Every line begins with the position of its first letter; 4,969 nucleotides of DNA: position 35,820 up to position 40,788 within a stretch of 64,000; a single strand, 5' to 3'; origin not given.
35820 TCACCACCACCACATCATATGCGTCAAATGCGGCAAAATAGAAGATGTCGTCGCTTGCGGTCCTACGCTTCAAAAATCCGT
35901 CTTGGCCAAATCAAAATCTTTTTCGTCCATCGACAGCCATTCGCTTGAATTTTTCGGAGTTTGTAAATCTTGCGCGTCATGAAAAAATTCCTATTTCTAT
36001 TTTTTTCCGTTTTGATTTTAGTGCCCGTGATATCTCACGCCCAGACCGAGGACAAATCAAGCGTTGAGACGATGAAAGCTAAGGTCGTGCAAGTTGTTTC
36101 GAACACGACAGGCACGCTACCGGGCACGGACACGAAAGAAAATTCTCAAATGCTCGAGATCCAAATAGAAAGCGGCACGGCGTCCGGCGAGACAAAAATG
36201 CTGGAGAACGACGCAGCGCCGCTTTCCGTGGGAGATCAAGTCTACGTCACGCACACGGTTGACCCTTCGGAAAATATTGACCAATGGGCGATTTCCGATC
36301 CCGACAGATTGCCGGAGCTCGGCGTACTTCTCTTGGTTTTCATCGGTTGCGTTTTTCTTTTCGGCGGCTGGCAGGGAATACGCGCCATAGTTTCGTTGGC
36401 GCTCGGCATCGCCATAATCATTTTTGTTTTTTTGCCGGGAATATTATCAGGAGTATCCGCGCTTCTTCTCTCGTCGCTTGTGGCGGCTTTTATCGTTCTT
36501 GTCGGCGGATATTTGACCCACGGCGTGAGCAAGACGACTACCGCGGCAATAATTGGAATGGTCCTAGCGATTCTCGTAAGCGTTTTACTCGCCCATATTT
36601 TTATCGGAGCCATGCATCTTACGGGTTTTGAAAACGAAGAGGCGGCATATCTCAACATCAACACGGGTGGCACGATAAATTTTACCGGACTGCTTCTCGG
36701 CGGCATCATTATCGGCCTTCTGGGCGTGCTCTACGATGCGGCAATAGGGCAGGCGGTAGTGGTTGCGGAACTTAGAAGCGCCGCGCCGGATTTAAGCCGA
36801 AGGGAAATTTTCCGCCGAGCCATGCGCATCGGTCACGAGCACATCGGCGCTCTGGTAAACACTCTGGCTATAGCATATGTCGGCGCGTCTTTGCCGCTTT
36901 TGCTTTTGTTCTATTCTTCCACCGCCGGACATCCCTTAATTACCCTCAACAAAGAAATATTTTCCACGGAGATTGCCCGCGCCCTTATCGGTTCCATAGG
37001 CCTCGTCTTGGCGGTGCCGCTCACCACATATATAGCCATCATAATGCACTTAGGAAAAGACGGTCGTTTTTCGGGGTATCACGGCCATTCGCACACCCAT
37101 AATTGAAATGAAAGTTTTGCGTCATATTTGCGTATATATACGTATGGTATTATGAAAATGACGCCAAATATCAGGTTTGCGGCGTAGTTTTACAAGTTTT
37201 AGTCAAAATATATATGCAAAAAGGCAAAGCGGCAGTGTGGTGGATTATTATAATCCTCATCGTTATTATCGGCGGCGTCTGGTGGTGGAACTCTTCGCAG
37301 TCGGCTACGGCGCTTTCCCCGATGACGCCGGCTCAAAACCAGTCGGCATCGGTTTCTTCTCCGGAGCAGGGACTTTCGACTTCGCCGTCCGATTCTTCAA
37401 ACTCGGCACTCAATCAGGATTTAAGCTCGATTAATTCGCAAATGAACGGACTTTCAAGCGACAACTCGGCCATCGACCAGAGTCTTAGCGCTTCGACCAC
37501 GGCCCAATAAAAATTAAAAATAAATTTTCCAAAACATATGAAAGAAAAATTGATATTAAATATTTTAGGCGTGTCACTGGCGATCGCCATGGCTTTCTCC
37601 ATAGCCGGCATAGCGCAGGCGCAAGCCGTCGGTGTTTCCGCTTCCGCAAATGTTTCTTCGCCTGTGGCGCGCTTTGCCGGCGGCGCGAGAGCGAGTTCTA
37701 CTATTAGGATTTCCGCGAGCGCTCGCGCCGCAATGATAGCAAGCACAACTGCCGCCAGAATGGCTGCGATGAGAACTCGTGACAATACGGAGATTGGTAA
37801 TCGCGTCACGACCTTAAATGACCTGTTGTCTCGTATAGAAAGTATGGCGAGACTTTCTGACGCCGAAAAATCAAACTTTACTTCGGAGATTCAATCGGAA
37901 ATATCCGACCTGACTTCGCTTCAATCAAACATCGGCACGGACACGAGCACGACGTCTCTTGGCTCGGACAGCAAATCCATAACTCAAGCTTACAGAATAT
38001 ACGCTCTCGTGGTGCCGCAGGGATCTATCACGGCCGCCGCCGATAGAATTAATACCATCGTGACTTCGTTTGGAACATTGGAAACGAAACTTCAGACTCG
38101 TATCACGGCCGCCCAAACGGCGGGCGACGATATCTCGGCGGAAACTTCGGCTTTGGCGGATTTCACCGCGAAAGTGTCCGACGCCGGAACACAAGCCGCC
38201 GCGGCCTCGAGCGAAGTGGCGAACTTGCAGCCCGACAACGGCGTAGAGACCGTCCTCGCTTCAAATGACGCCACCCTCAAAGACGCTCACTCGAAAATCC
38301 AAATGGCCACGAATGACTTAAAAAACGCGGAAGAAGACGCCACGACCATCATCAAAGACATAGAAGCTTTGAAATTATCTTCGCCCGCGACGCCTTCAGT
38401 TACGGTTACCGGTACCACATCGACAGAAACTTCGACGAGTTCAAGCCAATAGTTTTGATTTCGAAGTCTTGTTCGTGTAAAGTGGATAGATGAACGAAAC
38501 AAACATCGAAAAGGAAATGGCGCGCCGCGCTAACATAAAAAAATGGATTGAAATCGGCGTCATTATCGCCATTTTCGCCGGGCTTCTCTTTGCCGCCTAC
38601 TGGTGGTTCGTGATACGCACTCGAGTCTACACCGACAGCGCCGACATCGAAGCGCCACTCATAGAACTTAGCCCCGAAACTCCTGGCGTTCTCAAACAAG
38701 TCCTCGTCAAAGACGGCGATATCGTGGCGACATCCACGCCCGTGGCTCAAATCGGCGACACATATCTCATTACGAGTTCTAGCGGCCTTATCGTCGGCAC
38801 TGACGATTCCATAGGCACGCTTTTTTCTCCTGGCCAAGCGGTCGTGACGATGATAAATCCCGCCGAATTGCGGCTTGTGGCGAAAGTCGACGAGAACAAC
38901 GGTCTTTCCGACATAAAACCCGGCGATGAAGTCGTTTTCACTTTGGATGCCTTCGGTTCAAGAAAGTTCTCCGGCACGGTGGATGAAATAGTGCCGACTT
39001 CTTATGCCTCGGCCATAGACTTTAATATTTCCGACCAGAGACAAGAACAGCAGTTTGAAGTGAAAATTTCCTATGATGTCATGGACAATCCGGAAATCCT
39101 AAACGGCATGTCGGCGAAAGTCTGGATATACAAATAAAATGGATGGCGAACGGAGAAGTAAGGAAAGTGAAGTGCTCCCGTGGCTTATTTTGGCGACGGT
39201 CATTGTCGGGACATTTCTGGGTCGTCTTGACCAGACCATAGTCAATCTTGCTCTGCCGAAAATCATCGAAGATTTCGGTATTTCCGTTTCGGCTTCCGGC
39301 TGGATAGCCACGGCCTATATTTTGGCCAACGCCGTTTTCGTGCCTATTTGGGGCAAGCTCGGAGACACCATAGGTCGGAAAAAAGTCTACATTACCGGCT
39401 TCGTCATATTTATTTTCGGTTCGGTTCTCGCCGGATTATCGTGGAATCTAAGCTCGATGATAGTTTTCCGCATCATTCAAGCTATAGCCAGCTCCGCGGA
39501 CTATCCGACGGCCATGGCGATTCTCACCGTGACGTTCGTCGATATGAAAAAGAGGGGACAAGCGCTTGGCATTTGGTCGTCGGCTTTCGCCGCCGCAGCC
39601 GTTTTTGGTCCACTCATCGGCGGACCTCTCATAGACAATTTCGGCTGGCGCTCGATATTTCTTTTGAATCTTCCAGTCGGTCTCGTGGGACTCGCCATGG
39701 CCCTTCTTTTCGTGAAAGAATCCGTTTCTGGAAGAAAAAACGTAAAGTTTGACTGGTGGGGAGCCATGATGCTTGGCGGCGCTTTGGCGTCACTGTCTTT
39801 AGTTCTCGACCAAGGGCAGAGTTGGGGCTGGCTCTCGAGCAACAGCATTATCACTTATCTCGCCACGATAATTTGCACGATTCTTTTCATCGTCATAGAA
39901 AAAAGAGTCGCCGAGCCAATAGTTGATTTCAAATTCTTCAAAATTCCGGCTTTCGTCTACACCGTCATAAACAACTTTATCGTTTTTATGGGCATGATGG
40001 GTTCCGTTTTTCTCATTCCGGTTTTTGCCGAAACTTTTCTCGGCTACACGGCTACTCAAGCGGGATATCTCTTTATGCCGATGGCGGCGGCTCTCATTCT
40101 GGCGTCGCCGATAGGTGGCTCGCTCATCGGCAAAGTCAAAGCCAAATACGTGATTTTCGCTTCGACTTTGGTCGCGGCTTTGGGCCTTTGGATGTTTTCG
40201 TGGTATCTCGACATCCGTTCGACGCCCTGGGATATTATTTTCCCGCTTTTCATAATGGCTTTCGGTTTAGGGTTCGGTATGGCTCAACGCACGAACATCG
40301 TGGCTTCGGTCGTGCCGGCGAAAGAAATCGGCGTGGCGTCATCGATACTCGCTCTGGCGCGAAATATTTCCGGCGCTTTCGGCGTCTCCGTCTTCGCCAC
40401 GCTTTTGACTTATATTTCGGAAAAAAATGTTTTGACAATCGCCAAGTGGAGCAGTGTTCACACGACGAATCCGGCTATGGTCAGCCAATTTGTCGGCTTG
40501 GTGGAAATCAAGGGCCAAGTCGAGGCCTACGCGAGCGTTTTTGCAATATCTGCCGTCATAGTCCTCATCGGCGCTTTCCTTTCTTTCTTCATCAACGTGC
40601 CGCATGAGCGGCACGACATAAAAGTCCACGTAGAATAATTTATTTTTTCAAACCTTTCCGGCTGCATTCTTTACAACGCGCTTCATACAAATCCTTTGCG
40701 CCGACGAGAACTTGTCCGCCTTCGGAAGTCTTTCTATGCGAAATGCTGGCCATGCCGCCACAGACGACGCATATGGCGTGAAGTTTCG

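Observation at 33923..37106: Metal-homeostasis island: ZIP importer, nicotianamine-synthase-like enzyme, Fur/Zur regulator, YibE/F membrane protein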

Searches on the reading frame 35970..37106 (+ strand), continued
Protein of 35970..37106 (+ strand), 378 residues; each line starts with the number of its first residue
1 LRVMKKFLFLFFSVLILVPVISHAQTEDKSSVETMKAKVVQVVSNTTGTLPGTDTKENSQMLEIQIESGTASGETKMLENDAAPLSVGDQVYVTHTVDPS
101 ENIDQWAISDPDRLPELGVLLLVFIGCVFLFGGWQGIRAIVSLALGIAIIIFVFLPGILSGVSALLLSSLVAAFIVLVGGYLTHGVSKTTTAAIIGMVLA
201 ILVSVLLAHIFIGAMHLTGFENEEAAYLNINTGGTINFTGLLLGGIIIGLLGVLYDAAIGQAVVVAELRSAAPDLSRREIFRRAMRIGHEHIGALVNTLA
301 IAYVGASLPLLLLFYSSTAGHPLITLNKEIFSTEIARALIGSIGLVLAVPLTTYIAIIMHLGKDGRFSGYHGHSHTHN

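Call 62: predict_structure(alignment_id=A2)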
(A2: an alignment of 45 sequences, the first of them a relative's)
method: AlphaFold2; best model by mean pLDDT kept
length: 375 residues; sequences in the alignment: 45
mean_pLDDT: 81.0   pTM: 0.73
mean pLDDT of the five models: 81.0, 78.0, 75.6, 70.5, 69.9
residues with pLDDT >= 90: 106; 70-90: 197; 50-70: 63; < 50: 9
segments of 3 or more residues with pLDDT < 50: 19-24
pLDDT, mean of each block of 10 residues (from residue 1): 66 56 58 93 85 88 93 90 91 86 87 87 91 87 87 83 87 90 91 91 84 64 61 71 77 89 92 92 92 83 73 64 70 81 90 85 53 60
secondary structure, 60 per line:
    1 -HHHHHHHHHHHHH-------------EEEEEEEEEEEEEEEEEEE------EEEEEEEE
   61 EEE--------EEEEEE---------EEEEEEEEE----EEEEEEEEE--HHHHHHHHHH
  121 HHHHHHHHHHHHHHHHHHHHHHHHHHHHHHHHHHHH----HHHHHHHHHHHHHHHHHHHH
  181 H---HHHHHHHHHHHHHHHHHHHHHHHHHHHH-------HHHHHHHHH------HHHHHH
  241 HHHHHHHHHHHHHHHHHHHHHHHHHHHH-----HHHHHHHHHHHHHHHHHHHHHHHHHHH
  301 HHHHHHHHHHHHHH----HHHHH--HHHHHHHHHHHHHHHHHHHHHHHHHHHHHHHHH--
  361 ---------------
elements in order: H2-14 E28-46 E53-63 E72-77 E87-95 E100-108 H111-156 H161-181 H185-212 H220-228 H235-268 H274-314 H319-323 H326-358
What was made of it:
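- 35979..37106 (+): YibE/F-family membrane protein (375 aa): N-terminal anchor, extracytoplasmic beta-domain, helix bundle, His-rich C-terminal tail. Translationally coupled to fur by an ATGA overlap. AF2 pLDDT 81 (call 62).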

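Call 65: find_related_loci(query=A2, collection=metagenome_contigs, flank=4000)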
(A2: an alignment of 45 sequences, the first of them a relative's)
Query A2 (375 aa) in metagenome_contigs; peptide patterns used: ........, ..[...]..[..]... (x = any residue, [..] = any of these).
471 stretches matched a pattern; 391 encode a relative of the query (tblastn E <= 1e-3); the best 80 are kept; 80 distinct loci.
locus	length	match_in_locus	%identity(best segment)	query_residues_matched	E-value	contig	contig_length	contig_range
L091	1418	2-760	81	110-362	4e-132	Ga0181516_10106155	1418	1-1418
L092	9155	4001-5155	48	1-374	5e-113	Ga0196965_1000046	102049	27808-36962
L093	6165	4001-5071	52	7-360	1e-110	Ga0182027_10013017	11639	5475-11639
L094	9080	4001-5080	49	1-354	4e-109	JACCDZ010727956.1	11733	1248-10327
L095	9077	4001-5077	49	1-363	7e-108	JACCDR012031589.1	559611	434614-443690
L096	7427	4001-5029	52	18-361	1e-107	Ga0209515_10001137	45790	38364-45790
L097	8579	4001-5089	52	2-361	3e-107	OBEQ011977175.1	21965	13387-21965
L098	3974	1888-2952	49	1-356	8e-108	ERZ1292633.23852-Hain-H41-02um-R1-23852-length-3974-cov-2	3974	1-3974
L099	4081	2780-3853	54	15-372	1e-105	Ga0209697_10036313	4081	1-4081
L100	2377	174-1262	48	1-361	3e-109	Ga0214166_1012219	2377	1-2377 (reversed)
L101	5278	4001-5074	54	15-372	8e-105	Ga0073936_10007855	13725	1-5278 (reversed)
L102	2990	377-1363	52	25-356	3e-107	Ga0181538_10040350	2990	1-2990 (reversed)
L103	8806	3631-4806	49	1-374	2e-104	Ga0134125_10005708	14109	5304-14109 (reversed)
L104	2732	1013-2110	49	9-374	4e-108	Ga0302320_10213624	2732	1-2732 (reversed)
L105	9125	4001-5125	47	1-375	7e-104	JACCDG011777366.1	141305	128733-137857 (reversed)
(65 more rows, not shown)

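Call 85: fold_search(model_id=the predicted structure, library=pdb)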
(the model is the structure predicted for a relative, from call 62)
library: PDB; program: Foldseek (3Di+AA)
matches with E <= 10: 527; with E <= 0.001: 0
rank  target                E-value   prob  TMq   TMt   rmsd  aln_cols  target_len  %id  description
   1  6tmf_a                7.5e-02  1.00  0.13  0.66   3.1        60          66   23  Structure of an archaeal ABCE1-bound ribosomal post-splitting complex (released 2020-02-12)
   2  7zhg_X                1.7e-01  1.00  0.12  0.63   3.0        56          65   23  High-resolution cryo-EM structure of Pyrococcus abyssi 30S ribosomal subunit bound to mRNA and initiator tRNA anticodo (released 2022-06-29)
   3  5mg3_D                1.9e-01  0.30  0.20  0.18  20.6       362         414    9  EM fitted model of bacterial holo-translocon (released 2016-12-28)
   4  6skf_Ay               2.4e-01  1.00  0.13  0.69   3.1        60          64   23  Cryo-EM Structure of T. kodakarensis 70S ribosome (released 2020-07-29)
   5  9fny_AZ               2.4e-01  1.00  0.13  0.66   3.1        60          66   20  PF30S-PF30S dimer mediated by aRDF from P. furiosus (Structure I) (released 2025-01-15)
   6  9e71_BZ               2.6e-01  1.00  0.13  0.62   3.1        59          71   20  Cryo-EM structure of the Pyrobaculum calidifontis 70S ribosome (released 2024-11-20)
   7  9qf4_Ax               2.8e-01  1.00  0.12  0.63   3.1        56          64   21  Structure of P. furiosus 70S ribosome grown at 95 degC (released 2025-11-05)
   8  6z0c_C                3.1e-01  0.72  0.21  0.33  10.4       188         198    8  Structure of in silico modelled artificial Maquette-3 protein (released 2021-03-17)
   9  6vkt_A                3.6e-01  0.38  0.28  0.12  23.2       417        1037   13  Cryo-electron microscopy structures of a gonococcal multidrug efflux pump illuminate a mechanism of erythromycin drug  (released 2020-07-01)
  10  8b9d_2                3.8e-01  0.87  0.14  0.10   8.1       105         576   13  Human replisome bound by Pol Alpha (released 2023-08-09)
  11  2b7y_A                3.8e-01  0.75  0.11  0.21  13.3       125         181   14  Fava Bean Lectin-Glucose Complex (released 2005-10-18)
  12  8qzt_C                3.8e-01  0.47  0.31  0.13  22.6       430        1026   10  Single particle cryo-EM co-structure of E. coli AcrB with bound BDM91531 inhibitor at 3.52 A resolution (released 2024-11-06)
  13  6z0c_A                3.9e-01  0.63  0.21  0.33  10.3       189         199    9  Structure of in silico modelled artificial Maquette-3 protein (released 2021-03-17)
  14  9b1d_F                4.1e-01  0.47  0.09  0.08   9.2        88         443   10  Cryo-EM structure of native SWR1 bound to DNA (composite structure) (released 2024-10-09)
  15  4koo_D                4.1e-01  0.23  0.10  0.17  18.6       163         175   13  Crystal Structure of WHY1 from Arabidopsis thaliana (released 2013-11-13)
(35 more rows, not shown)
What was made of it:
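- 35979..37106 (+): Foldseek found nothing significant (call 85).
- On RND superfamily (for YibE/F): Foldseek E above 0.07 (call 85).
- Tried and rejected: Foldseek for YibE/F found nothing significant (call 85).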

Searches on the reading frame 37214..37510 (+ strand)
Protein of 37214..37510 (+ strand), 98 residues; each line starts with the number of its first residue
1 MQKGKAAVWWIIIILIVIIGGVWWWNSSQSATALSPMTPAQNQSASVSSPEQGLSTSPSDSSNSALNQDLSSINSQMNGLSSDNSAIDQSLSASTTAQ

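Call 3: search_protein_families(library=pfam, proteins=[window:37214-37510:+], max_evalue=0.01)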
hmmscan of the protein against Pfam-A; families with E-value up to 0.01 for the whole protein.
window:37214-37510:+ (98 aa): 1 family
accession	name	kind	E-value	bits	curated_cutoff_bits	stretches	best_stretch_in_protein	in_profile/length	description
PF15669.10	CCDC24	-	0.0015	19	27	1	31-85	91-145/190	Coiled-coil domain-containing protein 24 family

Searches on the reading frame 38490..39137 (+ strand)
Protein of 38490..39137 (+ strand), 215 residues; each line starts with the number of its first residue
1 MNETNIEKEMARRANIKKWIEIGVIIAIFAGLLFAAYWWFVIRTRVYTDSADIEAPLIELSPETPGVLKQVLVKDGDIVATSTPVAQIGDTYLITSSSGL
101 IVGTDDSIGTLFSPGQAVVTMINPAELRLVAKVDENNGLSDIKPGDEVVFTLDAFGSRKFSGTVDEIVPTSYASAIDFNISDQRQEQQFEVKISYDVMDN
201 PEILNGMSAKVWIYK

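Call 3: search_protein_families(library=pfam, proteins=[window:38490-39137:+], max_evalue=0.01)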
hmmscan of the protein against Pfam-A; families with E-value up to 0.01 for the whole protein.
window:38490-39137:+ (215 aa): 3 families
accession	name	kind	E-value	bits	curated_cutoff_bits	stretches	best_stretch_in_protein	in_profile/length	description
PF13437.12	HlyD_3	-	1.2e-08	36.1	22.2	1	96-198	5-96/106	HlyD family secretion protein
PF16576.10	HlyD_D23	-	4.5e-08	33.1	30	1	93-170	111-187/214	Barrel-sandwich domain of CusB or HlyD membrane-fusion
PF13533.13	Biotin_lipoyl_2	-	0.00037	20.7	29.8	1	59-80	2-23/32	Biotin-lipoyl like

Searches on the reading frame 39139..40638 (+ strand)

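Call 3: search_protein_families(library=pfam, proteins=[window:39139-40638:+], max_evalue=0.01)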
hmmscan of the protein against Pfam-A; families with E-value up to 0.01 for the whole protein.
window:39139-40638:+ (499 aa): 4 families
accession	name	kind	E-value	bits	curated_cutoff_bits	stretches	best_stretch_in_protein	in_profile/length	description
PF07690.21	MFS_1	-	9.3e-61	206.1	33.4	1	22-415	2-346/347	Major Facilitator Superfamily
PF00083.30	Sugar_tr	-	1.7e-06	27.7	22.3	1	49-195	44-194/452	Sugar (and other) transporter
PF13347.12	MFS_2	-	0.00021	20.4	27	1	52-170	260-386/427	MFS/sugar transport protein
PF03137.26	OATP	-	0.0037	16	25.8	0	18-99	4-84/545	Organic Anion Transporter Polypeptide (OATP) family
